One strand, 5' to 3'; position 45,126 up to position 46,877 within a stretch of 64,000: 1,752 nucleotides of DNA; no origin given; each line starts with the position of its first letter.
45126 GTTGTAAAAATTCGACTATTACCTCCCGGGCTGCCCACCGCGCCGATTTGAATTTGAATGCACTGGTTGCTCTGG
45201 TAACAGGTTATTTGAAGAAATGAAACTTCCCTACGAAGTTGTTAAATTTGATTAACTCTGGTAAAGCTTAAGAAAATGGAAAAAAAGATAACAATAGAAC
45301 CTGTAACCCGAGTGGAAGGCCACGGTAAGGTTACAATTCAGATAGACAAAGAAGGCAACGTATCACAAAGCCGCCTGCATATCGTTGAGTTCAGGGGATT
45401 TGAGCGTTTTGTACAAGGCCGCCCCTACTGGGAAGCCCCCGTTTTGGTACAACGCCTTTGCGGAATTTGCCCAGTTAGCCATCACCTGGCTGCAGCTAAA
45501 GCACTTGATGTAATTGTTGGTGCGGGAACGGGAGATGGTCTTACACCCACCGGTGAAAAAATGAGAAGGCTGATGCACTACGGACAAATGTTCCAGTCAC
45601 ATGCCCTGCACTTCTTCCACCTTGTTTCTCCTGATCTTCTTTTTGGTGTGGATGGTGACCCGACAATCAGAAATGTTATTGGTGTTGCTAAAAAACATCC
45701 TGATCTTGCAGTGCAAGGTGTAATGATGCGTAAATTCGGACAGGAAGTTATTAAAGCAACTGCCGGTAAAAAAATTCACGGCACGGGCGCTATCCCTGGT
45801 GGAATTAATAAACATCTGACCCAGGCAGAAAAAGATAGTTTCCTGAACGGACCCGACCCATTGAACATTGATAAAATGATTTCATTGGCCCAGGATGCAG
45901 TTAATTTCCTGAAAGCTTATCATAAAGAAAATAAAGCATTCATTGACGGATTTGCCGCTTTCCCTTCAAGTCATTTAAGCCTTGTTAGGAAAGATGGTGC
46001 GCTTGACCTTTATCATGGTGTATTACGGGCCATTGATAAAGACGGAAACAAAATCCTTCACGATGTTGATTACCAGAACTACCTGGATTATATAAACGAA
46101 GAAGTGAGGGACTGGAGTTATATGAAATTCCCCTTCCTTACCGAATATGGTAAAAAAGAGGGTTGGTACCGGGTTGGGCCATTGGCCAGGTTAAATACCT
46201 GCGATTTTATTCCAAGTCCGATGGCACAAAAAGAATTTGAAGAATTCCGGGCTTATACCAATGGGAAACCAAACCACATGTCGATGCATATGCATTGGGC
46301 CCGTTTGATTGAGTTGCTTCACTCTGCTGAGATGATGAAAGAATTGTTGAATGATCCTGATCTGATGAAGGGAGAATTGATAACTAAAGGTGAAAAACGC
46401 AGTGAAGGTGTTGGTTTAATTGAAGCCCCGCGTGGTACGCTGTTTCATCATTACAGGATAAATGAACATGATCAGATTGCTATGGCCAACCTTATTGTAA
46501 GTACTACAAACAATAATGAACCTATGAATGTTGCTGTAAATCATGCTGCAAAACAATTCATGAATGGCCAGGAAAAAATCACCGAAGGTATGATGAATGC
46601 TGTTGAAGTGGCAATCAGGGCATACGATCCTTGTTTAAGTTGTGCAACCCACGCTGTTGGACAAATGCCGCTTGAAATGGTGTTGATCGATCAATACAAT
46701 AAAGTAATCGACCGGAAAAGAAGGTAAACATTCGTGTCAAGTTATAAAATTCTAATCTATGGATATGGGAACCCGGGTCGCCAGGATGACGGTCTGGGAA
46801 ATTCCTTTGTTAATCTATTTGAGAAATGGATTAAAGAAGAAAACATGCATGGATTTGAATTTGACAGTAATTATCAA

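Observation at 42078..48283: SH-type NAD-linked [NiFe] hydrogenase operon (hoxF-U-Y-H-W) in a T9SS-bearing Bacteroidota genome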

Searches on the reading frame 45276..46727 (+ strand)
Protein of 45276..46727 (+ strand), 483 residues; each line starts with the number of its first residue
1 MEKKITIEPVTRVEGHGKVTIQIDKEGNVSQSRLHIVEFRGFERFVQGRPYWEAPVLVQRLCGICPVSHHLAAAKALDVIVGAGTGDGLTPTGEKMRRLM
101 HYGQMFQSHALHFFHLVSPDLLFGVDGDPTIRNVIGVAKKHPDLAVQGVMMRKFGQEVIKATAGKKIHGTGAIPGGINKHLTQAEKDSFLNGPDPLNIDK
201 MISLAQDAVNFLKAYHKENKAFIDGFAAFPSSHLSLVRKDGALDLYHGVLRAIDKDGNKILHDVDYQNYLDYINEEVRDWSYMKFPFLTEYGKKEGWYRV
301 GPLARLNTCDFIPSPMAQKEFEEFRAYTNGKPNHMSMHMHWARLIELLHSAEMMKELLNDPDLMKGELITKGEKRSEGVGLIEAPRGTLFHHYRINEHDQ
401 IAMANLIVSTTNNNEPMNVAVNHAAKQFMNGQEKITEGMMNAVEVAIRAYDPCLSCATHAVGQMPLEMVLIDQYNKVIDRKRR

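Call 5: search_protein_families(library=pfam, proteins=[window:45276-46727:+])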
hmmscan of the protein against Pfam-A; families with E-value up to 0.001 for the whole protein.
window:45276-46727:+ (483 aa): 1 family
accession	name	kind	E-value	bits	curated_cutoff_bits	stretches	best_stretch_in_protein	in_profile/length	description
PF00374.24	NiFeSe_Hases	-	1.5e-31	110.4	25.8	2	264-459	306-508/508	Nickel-dependent hydrogenase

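Call 6: search_solved_structures(query=window:45276-46727:+, max_evalue=0.001, show_alignments=1)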
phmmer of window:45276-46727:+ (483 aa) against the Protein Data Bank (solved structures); distinct sequences matched with E-value up to 0.001: 69 (the best 60 are shown).
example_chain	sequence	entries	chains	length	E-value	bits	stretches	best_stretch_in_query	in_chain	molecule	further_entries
5xf9_D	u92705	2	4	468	5.1e-158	530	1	3-459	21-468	NAD-reducing hydrogenase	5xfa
7t2r_D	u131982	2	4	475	4.6e-142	477.4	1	4-478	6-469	NiFe hydrogenase large subunit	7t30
5odc_F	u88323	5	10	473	4.3e-120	405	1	4-476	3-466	Methyl-viologen reducing hydrogenase subunit A | Methyl-viologen reducing hydrogenase, subunit A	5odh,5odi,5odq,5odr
9sw2_F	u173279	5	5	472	1.5e-112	380.1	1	4-474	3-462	F420-non-reducing hydrogenase subunit A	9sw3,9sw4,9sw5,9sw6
9sfi_g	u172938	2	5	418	1.1e-101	344.3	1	4-426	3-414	Coenzyme F420-reducing hydrogenase, alpha subunit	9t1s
5jsu_B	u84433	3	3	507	5.5e-32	114.4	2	5-180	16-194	Periplasmic [NiFeSe] hydrogenase, large subunit, selenocysteine-containing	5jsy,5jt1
5jsh_B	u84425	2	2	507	1.8e-30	109.5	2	5-180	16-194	Periplasmic [NiFeSe] hydrogenase, large subunit, selenocysteine-containing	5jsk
9r51_A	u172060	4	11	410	1.9e-30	109.4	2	3-187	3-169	F420-reducing [NiFe]-hydrogenase from Methanothermococcus thermolithotrophicus subunit alp | F420-reducing [NiFe]-hydrogenase from Methanothermococcus thermolit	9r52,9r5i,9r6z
6z8m_B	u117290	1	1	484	2.8e-30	108.8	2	5-180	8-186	Periplasmic [NiFeSe] hydrogenase, large subunit, selenocysteine-containing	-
6ruc_B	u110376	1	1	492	3e-30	108.7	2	5-180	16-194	Periplasmic [NiFeSe] hydrogenase, large subunit, selenocysteine-containing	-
6rtp_B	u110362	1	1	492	4.1e-30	108.3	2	5-180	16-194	Periplasmic [NiFeSe] hydrogenase, large subunit, selenocysteine-containing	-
5yxy_A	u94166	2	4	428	5.7e-30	107.8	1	5-460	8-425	Cytosolic NiFe-hydrogenase, alpha subunit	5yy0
6z8o_B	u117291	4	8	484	7.3e-30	107.4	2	5-180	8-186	Periplasmic [NiFeSe] hydrogenase, large subunit, selenocysteine-containing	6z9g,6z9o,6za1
6ru9_B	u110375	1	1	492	7.8e-30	107.3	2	5-180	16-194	Periplasmic [NiFeSe] hydrogenase, large subunit, selenocysteine-containing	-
3ze6_B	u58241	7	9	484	1e-29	107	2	5-180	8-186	PERIPLASMIC [NIFESE] HYDROGENASE, LARGE SUBUNIT, SELENOCYS SELENOCYSTEINE-CONTAINING | PERIPLASMIC [NIFESE] HYDROGENASE, LARGE SUBUNIT, SELENOCYSTEINE-CONTAININ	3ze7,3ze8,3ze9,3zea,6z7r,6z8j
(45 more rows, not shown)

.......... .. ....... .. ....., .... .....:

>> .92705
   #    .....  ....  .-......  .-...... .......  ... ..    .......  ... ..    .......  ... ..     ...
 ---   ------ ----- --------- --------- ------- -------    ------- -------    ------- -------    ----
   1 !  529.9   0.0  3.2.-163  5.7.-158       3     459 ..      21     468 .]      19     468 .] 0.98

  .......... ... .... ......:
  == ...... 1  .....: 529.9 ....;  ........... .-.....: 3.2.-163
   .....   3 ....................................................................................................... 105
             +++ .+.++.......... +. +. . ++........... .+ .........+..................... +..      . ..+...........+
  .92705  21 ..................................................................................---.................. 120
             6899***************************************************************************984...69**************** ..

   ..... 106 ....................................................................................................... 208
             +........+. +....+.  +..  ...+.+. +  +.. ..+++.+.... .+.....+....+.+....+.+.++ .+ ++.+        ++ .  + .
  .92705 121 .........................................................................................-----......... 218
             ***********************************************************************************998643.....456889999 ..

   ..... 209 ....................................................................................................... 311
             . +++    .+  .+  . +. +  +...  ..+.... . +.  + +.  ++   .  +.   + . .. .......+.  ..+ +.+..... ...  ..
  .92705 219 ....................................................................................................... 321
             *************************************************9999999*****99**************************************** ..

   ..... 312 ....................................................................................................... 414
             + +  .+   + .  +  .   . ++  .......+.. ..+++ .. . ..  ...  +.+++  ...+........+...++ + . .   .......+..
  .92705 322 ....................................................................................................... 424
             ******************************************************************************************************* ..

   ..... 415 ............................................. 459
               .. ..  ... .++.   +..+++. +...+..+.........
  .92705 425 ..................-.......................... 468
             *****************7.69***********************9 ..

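Call 7: search_protein_families(library=ncbifam, proteins=[window:45276-46727:+])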
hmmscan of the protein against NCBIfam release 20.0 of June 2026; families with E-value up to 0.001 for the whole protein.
window:45276-46727:+ (483 aa): 9 families
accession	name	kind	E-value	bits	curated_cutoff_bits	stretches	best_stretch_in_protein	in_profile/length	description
NF041785.2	VhuA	equivalog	1e-119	399.9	800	1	4-428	3-416/418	F420-non-reducing hydrogenase Vhu subunit A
NF040828.1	sulfhyd_ShyA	equivalog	1.6e-57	195.3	700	2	5-189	3-176/415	NAD(P)-dependent hydrogenase/sulfhydrogenase 2 subunit alpha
NF033181.1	NiFeSe_hydrog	equivalog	2.4e-48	165.3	600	2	3-126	2-120/507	nickel-dependent hydrogenase large subunit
NF045518.1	H2_NiFeSe_large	exception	4.2e-46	157.8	780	2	4-186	3-188/485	NiFeSe hydrogenase large subunit HysA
TIGR03295.1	frhA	equivalog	3.4e-43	148.1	392.5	2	1-187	1-172/412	coenzyme F420 hydrogenase subunit alpha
NF040832.1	sulfhyd_HydA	equivalog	3.8e-33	115.2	880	1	4-461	4-424/426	NADPH-dependent hydrogenase/sulfhydrogenase 1 subunit alpha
NF007778.0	PRK10467.1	equivalog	1.2e-23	83.2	969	2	1-119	1-114/567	hydrogenase 2 large subunit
NF007550.0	PRK10170.1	equivalog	5e-23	81.3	1101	2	3-121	17-131/597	Ni/Fe-hydrogenase large subunit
NF041786.2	VhuU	equivalog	2.7e-09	36.7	70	1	436-461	4-29/45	F420-non-reducing hydrogenase selenoprotein subunit VhuU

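Call 8: find_homologous_proteins(query=window:45276-46727:+, max_evalue=1e-50)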
Query window:45276-46727:+ (483 aa): 8000 proteins with E <= 1e-50 among 8000 candidates; the best 120 are listed.
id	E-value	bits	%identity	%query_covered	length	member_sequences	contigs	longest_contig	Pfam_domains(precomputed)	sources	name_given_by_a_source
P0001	0.0e+0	1123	100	100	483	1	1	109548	PF00374.25,PF27537.1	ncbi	ncbi:MAG: Ni/Fe hydrogenase subunit alpha [Bacteroidales bacterium]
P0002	0.0e+0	1090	96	100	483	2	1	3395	PF00374.25,PF27537.1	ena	-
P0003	0.0e+0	1074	95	100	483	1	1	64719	PF00374.25,PF27537.1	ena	-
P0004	0.0e+0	1050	92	100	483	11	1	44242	PF00374.25,PF27537.1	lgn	-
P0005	0.0e+0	1042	91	100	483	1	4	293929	PF00374.25,PF27537.1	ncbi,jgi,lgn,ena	-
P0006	0.0e+0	1040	90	100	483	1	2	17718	PF00374.25,PF27537.1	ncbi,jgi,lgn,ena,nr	ncbi:MAG: Ni/Fe hydrogenase subunit alpha [Bacteroidales bacterium]|nr:Ni/Fe hydrogenase subunit alp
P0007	0.0e+0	1040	91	100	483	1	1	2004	PF00374.25,PF27537.1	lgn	-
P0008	0.0e+0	1036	90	100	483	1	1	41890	PF00374.25,PF27537.1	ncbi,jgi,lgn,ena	-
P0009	0.0e+0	1033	91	100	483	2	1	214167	PF00374.25,PF27537.1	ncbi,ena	-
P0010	0.0e+0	1028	90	100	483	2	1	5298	PF00374.25,PF27537.1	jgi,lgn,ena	-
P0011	0.0e+0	1027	89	100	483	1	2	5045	PF00374.25,PF27537.1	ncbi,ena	-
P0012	0.0e+0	1027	90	100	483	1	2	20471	PF00374.25,PF27537.1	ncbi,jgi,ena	jgi:NAD-reducing hydrogenase large subunit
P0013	0.0e+0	1026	89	100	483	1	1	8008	PF00374.25,PF27537.1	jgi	jgi:NAD-reducing hydrogenase large subunit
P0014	0.0e+0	1021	88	100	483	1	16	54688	PF00374.25,PF27537.1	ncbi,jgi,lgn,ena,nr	ncbi:MAG TPA: Ni/Fe hydrogenase subunit alpha [Bacteroidales bacterium]|nr:Ni/Fe hydrogenase subunit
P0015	0.0e+0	1020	89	100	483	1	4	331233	PF00374.25,PF27537.1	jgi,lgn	jgi:NAD-reducing hydrogenase large subunit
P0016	0.0e+0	1018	89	100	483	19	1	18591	PF00374.25,PF27537.1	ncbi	-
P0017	0.0e+0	1018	88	100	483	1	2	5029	PF00374.25,PF27537.1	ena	-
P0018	0.0e+0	1018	89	100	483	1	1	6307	PF00374.25,PF27537.1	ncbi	-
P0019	0.0e+0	1017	89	100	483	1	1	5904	PF00374.25,PF27537.1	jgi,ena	-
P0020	0.0e+0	1016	88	100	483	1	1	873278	PF00374.25,PF27537.1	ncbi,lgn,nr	ncbi:MAG: Ni/Fe hydrogenase subunit alpha [Bacteroidetes bacterium]|nr:Ni/Fe hydrogenase subunit alp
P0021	0.0e+0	1016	88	100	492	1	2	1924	PF00374.25,PF27537.1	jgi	-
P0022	0.0e+0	1016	88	100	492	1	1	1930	PF00374.25,PF27537.1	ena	-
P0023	0.0e+0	1016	89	100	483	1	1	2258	PF00374.25,PF27537.1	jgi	jgi:NAD-reducing hydrogenase large subunit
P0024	0.0e+0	1014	89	100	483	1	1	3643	PF00374.25,PF27537.1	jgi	-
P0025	0.0e+0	1013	87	100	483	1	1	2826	PF00374.25,PF27537.1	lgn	-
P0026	0.0e+0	1013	88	100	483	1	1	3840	PF00374.25,PF27537.1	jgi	jgi:NAD-reducing hydrogenase large subunit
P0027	0.0e+0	1012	89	100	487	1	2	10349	PF00374.25,PF27537.1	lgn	-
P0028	0.0e+0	1012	88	100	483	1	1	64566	PF00374.25,PF27537.1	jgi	jgi:NAD-reducing hydrogenase large subunit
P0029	0.0e+0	1012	89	100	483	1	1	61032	PF00374.25,PF27537.1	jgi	-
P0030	0.0e+0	1011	88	100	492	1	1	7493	PF00374.25,PF27537.1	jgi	-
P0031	0.0e+0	1011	88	100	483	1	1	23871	PF00374.25,PF27537.1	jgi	jgi:NAD-reducing hydrogenase large subunit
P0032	0.0e+0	1009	88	100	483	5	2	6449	PF00374.25,PF27537.1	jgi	jgi:NAD-reducing hydrogenase large subunit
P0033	4.5e-298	1007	88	100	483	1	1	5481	PF00374.25,PF27537.1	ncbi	-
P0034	1.1e-297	1005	87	100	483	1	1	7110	PF00374.25,PF27537.1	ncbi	-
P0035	2.5e-297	1004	88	100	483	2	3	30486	PF00374.25,PF27537.1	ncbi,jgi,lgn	jgi:NAD-reducing hydrogenase large subunit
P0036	3.8e-297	1004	87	100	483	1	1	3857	PF00374.25,PF27537.1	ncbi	-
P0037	1.6e-296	1002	87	100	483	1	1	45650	PF00374.25,PF27537.1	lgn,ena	-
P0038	2.1e-296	1001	88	100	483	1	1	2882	PF00374.25,PF27537.1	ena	-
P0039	6.1e-296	1000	88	100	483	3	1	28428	PF00374.25,PF27537.1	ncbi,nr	ncbi:MAG: Ni/Fe hydrogenase subunit alpha [Bacteroidales bacterium]|nr:Ni/Fe hydrogenase subunit alp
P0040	7.1e-296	1000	88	100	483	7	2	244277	PF00374.25,PF27537.1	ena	-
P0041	7.2e-296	1000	88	100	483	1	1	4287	PF00374.25,PF27537.1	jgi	-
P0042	9.0e-296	999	87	100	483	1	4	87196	PF00374.25,PF27537.1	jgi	jgi:NAD-reducing hydrogenase large subunit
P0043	9.8e-296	999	86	100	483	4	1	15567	PF00374.25,PF27537.1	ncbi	-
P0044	5.1e-295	997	87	100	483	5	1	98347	PF00374.25,PF27537.1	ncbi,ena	-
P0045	9.0e-295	996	86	100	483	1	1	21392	PF00374.25,PF27537.1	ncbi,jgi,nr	ncbi:MAG: Ni/Fe hydrogenase subunit alpha [Chlorobi bacterium]|nr:Ni/Fe hydrogenase subunit alpha [C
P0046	1.1e-294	996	87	100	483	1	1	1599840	PF00374.25,PF27537.1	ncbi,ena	-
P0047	5.6e-294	993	87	100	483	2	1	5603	PF00374.25,PF27537.1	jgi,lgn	-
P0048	9.2e-294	993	86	100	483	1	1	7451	PF00374.25,PF27537.1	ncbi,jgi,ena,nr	ncbi:MAG: Ni/Fe hydrogenase subunit alpha [Bacteroidetes bacterium]|nr:MAG: Ni/Fe hydrogenase subuni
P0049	1.2e-293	992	86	100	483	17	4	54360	PF00374.25,PF27537.1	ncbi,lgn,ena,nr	ncbi:MAG: Ni/Fe hydrogenase subunit alpha [Bacteroidetes bacterium]|nr:Ni/Fe hydrogenase subunit alp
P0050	2.4e-293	991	86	100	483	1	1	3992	PF00374.25,PF27537.1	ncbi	-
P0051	6.2e-293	990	86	100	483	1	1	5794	PF00374.25,PF27537.1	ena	-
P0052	6.2e-293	990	86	100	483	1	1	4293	PF00374.25,PF27537.1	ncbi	-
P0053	2.4e-291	985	86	100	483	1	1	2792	PF00374.25,PF27537.1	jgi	-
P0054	2.4e-291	985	86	100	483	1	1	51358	PF00374.25,PF27537.1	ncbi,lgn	ncbi:MAG: Ni/Fe hydrogenase subunit alpha [Bacteroidales bacterium]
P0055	3.0e-289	978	85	100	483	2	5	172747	PF00374.25,PF27537.1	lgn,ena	-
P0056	6.9e-289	977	86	100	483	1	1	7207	PF00374.25,PF27537.1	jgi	jgi:NAD-reducing hydrogenase large subunit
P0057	2.5e-288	975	85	100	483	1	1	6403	PF00374.25,PF27537.1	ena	-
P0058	9.2e-287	970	84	100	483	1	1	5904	PF00374.25,PF27537.1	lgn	-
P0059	2.2e-286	968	84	100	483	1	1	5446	PF00374.25,PF27537.1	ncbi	-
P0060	3.8e-282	954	83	100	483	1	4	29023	PF00374.25,PF27537.1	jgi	-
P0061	2.5e-281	952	83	100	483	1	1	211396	PF00374.25,PF27537.1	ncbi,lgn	-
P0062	8.0e-281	950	82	100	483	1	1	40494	PF00374.25,PF27537.1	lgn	-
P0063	1.1e-279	946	82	100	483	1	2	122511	PF00374.25,PF27537.1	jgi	jgi:NAD-reducing hydrogenase large subunit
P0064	2.9e-279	945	83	100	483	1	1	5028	PF00374.25,PF27537.1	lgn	-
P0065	1.1e-278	943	83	100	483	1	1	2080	PF00374.25,PF27537.1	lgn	-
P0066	6.8e-278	940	82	100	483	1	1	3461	PF00374.25,PF27537.1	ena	-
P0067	7.0e-278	940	84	100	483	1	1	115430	PF00374.25,PF27537.1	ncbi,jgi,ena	-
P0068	5.7e-277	937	83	100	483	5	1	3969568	PF00374.25,PF27537.1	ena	-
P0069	7.0e-277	937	82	100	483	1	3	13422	PF00374.25,PF27537.1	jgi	jgi:NAD-reducing hydrogenase large subunit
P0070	7.9e-277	937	82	100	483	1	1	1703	PF00374.25,PF27537.1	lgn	-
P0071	1.1e-276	936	82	100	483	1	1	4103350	PF00374.25,PF27537.1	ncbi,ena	-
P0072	1.7e-276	936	82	100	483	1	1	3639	PF00374.25,PF27537.1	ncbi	-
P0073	2.0e-276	935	83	100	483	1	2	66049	PF00374.25,PF27537.1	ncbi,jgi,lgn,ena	-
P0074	2.1e-276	935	82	100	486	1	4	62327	PF00374.25,PF27537.1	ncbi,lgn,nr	ncbi:MAG: Ni/Fe hydrogenase subunit alpha [Candidatus Cloacimonetes bacterium]|nr:Ni/Fe hydrogenase 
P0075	2.2e-276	935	82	100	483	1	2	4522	PF00374.25,PF27537.1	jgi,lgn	-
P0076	3.1e-276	935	83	100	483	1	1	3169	PF00374.25,PF27537.1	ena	-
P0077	3.6e-276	935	82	100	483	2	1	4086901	PF00374.25,PF27537.1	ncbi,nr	ncbi:MAG: Ni/Fe hydrogenase subunit alpha [Bacteroidota bacterium]|nr:Ni/Fe hydrogenase subunit alph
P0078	4.3e-276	934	83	100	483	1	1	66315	PF00374.25,PF27537.1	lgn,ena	-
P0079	6.1e-276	934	82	100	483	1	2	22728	PF00374.25,PF27537.1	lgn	-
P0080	7.0e-276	934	82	100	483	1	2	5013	PF00374.25,PF27537.1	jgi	jgi:NAD-reducing hydrogenase large subunit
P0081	8.8e-276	933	82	100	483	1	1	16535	PF00374.25,PF27537.1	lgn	-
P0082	8.8e-276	933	83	100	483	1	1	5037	PF00374.25,PF27537.1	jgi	-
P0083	1.3e-275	933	82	100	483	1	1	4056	PF00374.25,PF27537.1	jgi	jgi:NAD-reducing hydrogenase large subunit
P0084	1.3e-275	933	83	100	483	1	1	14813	PF00374.25,PF27537.1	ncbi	-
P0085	1.3e-275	933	82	100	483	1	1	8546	PF00374.25,PF27537.1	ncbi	-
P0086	1.4e-275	933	81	100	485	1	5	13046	PF00374.25,PF27537.1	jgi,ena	jgi:NAD-reducing hydrogenase large subunit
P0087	1.6e-275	932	82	100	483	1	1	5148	PF00374.25,PF27537.1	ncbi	-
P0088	1.8e-275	932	82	100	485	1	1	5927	PF00374.25,PF27537.1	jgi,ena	-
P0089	3.3e-275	931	81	100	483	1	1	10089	PF00374.25,PF27537.1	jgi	-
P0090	3.5e-275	931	82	100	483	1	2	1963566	PF00374.25,PF27537.1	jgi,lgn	-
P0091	3.7e-275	931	82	100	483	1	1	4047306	PF00374.25,PF27537.1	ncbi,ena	-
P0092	4.6e-275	931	82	100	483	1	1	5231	PF00374.25,PF27537.1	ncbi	ncbi:Ni/Fe hydrogenase subunit alpha [Bacteroidota bacterium]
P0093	6.1e-275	931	83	100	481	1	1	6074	PF00374.25,PF27537.1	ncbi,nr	ncbi:MAG: Ni/Fe hydrogenase subunit alpha [Bacteroidales bacterium]|nr:Ni/Fe hydrogenase subunit alp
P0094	6.5e-275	930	81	100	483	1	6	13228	PF00374.25,PF27537.1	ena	-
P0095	6.6e-275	930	82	100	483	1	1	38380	PF00374.25,PF27537.1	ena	-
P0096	7.0e-275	930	81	100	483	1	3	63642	PF00374.25,PF27537.1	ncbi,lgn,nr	ncbi:MAG: Ni/Fe hydrogenase subunit alpha [Bacteroidales bacterium]|nr:Ni/Fe hydrogenase subunit alp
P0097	7.2e-275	930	81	100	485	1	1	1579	PF00374.25,PF27537.1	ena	-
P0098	8.0e-275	930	81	100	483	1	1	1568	PF00374.25,PF27537.1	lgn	-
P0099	8.6e-275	930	82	100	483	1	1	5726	PF00374.25,PF27537.1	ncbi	-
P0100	9.6e-275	930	81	100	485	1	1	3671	PF00374.25,PF27537.1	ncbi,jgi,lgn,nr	ncbi:MAG: Ni/Fe hydrogenase subunit alpha [FCB group bacterium]|nr:Ni/Fe hydrogenase subunit alpha [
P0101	9.7e-275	930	81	100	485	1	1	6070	PF00374.25,PF27537.1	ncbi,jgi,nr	ncbi:MAG: Ni/Fe hydrogenase subunit alpha [Candidatus Cloacimonetes bacterium]|jgi:NAD-reducing hydr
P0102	1.1e-274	930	82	100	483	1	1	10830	PF00374.25,PF27537.1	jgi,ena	-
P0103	1.2e-274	930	82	100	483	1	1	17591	PF00374.25,PF27537.1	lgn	-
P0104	1.4e-274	929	81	100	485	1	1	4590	PF00374.25,PF27537.1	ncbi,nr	ncbi:MAG: Ni/Fe hydrogenase subunit alpha [Candidatus Cloacimonetes bacterium]|nr:Ni/Fe hydrogenase 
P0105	1.4e-274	929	82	100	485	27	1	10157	PF00374.25,PF27537.1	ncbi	-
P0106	1.5e-274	929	82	100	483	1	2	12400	PF00374.25,PF27537.1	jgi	-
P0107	1.9e-274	929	81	100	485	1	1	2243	PF00374.25,PF27537.1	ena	-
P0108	2.5e-274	929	83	100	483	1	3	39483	PF00374.25,PF27537.1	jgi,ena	-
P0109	3.4e-274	928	81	100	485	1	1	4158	PF00374.25,PF27537.1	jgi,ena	-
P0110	4.8e-274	928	81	100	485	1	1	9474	PF00374.25,PF27537.1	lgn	-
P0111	4.8e-274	928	80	100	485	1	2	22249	PF00374.25,PF27537.1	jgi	-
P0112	6.4e-274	927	81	99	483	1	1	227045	PF00374.25,PF27537.1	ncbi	ncbi:MAG: Ni/Fe hydrogenase subunit alpha [Bacteroidales bacterium]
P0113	6.6e-274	927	81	100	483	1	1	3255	PF00374.25,PF27537.1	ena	-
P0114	8.0e-274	927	81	100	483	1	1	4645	PF00374.25,PF27537.1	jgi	jgi:NAD-reducing hydrogenase large subunit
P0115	8.5e-274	927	82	100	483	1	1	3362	PF00374.25,PF27537.1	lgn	-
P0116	1.0e-273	926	82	100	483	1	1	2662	PF00374.25,PF27537.1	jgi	jgi:NAD-reducing hydrogenase large subunit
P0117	1.2e-273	926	82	100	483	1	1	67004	PF00374.25,PF27537.1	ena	-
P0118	1.7e-273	926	82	100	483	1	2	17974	PF00374.25,PF27537.1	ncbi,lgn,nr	ncbi:MAG: Ni/Fe hydrogenase subunit alpha [Clostridia bacterium]|nr:Ni/Fe hydrogenase subunit alpha 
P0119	1.8e-273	926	82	100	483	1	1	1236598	PF00374.25,PF27537.1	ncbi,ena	-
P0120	2.2e-273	925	82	100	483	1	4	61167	PF00374.25,PF27537.1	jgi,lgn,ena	-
